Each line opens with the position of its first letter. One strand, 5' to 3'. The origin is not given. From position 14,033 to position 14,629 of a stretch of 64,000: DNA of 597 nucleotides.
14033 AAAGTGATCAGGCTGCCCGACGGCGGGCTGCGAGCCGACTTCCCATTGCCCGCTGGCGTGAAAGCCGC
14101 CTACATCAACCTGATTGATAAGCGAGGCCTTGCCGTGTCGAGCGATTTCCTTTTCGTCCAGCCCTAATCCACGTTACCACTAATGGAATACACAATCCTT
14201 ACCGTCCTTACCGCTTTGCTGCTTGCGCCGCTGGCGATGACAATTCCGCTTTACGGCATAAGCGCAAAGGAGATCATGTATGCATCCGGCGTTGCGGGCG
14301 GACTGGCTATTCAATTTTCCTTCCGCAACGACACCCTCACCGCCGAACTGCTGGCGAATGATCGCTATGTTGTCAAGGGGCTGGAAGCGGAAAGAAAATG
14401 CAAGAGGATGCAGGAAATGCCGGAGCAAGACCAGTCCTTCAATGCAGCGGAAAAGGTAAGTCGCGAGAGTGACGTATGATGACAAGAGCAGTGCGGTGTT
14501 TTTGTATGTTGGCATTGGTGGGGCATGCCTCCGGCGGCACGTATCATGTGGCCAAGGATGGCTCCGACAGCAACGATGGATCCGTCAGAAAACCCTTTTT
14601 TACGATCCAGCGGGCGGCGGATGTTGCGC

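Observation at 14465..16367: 27-bp direct repeats precisely flanking the beta-helix gene; two neighbouring genes share the same start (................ = MMTRA)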

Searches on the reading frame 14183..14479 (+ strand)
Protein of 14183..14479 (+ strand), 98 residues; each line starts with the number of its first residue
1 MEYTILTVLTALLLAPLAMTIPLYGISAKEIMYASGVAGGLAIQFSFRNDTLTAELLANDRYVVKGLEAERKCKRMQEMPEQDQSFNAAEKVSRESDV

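Call 7: search_protein_families(library=pfam, proteins=[window:14183-14479:+], max_evalue=0.01)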
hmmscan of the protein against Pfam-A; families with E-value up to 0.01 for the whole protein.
window:14183-14479:+ (98 aa): 0 families

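Call 60: search_protein_representatives(protein=window:14183-14476:+)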
Query: 98 residues. Proteins with E-value up to 0.001 (for the whole library): 19; up to 1e-10: 1; up to 1e-30: 1. The best 19 are listed.
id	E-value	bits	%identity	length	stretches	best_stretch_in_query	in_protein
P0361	2.0e-55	200.3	100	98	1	1-98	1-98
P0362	1.4e-05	41.3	46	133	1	9-71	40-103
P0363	1.4e-05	41.3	33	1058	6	5-54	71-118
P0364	2.1e-05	40.8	37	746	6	33-65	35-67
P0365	6.2e-05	39.3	43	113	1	9-69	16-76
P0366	2.9e-04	37.1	43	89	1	11-71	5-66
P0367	3.1e-04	37.0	40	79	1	12-71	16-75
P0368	4.2e-04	36.6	51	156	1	8-70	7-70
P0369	4.7e-04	36.4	42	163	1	10-72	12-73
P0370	5.1e-04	36.3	31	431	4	33-63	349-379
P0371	5.5e-04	36.2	36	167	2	8-76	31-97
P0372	6.3e-04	36.0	43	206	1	6-70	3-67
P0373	6.6e-04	36.0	36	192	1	17-72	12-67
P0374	6.9e-04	35.9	34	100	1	4-83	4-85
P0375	7.1e-04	35.9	39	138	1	17-75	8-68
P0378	9.7e-04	35.4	45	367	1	17-71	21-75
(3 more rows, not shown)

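Call 62: search_protein_families(library=pfam, proteins=[P0372, P0369, P0368, P0363, P0378, P0370], max_evalue=0.01)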
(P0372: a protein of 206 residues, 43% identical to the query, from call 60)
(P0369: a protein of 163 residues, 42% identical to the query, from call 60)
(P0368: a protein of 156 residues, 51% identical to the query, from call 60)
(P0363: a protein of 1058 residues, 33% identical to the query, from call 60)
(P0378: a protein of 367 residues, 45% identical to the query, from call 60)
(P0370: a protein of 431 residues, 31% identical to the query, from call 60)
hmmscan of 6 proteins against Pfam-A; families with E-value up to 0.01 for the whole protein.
P0372 (206 aa): 4 families
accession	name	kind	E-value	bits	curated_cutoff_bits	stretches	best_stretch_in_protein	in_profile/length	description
PF13649.12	Methyltransf_25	-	1.9e-09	38.5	27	1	39-128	1-97/97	Methyltransferase domain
PF08241.18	Methyltransf_11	-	1.3e-08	35.8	21.2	1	41-131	2-94/95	Methyltransferase domain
PF13847.12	Methyltransf_31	-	8.5e-06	26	27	1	39-128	7-105/145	Methyltransferase domain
PF08242.18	Methyltransf_12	-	0.00031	21.9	30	1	41-129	2-97/98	Methyltransferase domain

P0369 (163 aa): 4 families
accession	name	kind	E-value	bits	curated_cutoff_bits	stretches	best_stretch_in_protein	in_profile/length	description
PF13649.12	Methyltransf_25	-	4.3e-07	31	27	1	44-138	2-94/97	Methyltransferase domain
PF08241.18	Methyltransf_11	-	3e-05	25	21.2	1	46-130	3-80/95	Methyltransferase domain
PF13847.12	Methyltransf_31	-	0.0018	18.4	27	1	48-113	12-80/145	Methyltransferase domain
PF01170.24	UPF0020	-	0.0028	17.8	22.3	1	52-124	66-137/197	RMKL-like, methyltransferase domain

P0368 (156 aa): 9 families
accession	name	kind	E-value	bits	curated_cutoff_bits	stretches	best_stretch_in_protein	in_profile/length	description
PF13649.12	Methyltransf_25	-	3.9e-07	31.1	27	1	42-92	1-50/97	Methyltransferase domain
PF08242.18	Methyltransf_12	-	9.1e-06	26.8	30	1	44-93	2-52/98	Methyltransferase domain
PF05175.20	MTS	-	2.1e-05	24.7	23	1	38-94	31-87/170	Methyltransferase small domain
PF08241.18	Methyltransf_11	-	2.8e-05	25.1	21.2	1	44-86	2-43/95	Methyltransferase domain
PF13847.12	Methyltransf_31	-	6.6e-05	23.1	27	1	40-86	5-53/145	Methyltransferase domain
PF06325.19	PrmA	-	0.0011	18.9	22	1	31-84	154-207/296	Ribosomal protein L11 methyltransferase (PrmA)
PF13679.12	Methyltransf_32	-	0.0029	18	27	1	41-88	28-80/143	Methyltransferase domain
PF07021.18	MetW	-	0.0036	17.4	21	1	38-77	13-52/193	Methionine biosynthesis protein MetW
PF13489.12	Methyltransf_23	-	0.0058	16.8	27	1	37-81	21-64/164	Methyltransferase domain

P0363 (1058 aa): 8 families
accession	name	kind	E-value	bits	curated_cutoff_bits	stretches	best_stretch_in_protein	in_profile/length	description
PF13754.12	Big_3_4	-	2.3e-08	34.3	27.3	0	90-114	9-33/106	Domain of unknown function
PF19157.5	DUF5839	-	2.7e-07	31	23.7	0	162-194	49-81/83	Family of unknown function (DUF5839)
PF21306.2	TetR_C_40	-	5.7e-06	27.3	27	0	218-254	62-98/117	Tetracyclin repressor-like, C-terminal domain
PF07076.17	DUF1344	-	0.00011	22.4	23.1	0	96-118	17-39/60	Protein of unknown function (DUF1344)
PF14292.12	SusE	-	0.00035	21.2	25.2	0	159-180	38-59/106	SusE outer membrane protein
PF22199.2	FKBP26_IF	-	0.00075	19.8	27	0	82-107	8-33/46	FKBP26, IF domain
PF03970.18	Herpes_UL37_1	-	0.00094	18.9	25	0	193-235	2-44/267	Herpesvirus UL37 tegument protein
PF10262.15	Rdx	-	0.0012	19.5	22.6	0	267-289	27-49/74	Rdx family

P0378 (367 aa): 1 family
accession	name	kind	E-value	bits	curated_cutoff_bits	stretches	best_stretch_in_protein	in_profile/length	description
PF13649.12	Methyltransf_25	-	0.0011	20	27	1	46-131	1-93/97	Methyltransferase domain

P0370 (431 aa): 6 families
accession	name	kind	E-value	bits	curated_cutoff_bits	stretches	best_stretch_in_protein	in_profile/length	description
PF04205.19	FMN_bind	-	4.5e-64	213.5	22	4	217-295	1-76/77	FMN-binding domain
PF10437.14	Lip_prot_lig_C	-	7.4e-09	35.9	24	0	23-65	14-53/85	Bacterial lipoate protein ligase C-terminus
PF24230.1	Phage_zn_bind_6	-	1.2e-06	29.1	27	0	21-50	16-45/71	Phage zinc binding domain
PF02728.21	Cu_amine_oxidN3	-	0.00012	22.8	22.6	0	114-144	64-94/100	Copper amine oxidase, N3 domain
PF07865.16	DUF1652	-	0.00049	20.4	23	0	221-245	13-37/67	Protein of unknown function (DUF1652)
PF20682.3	Hanta_Gc_C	-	0.004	17.3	28.5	0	13-55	8-52/229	Hantavirus glycoprotein Gc, C-terminal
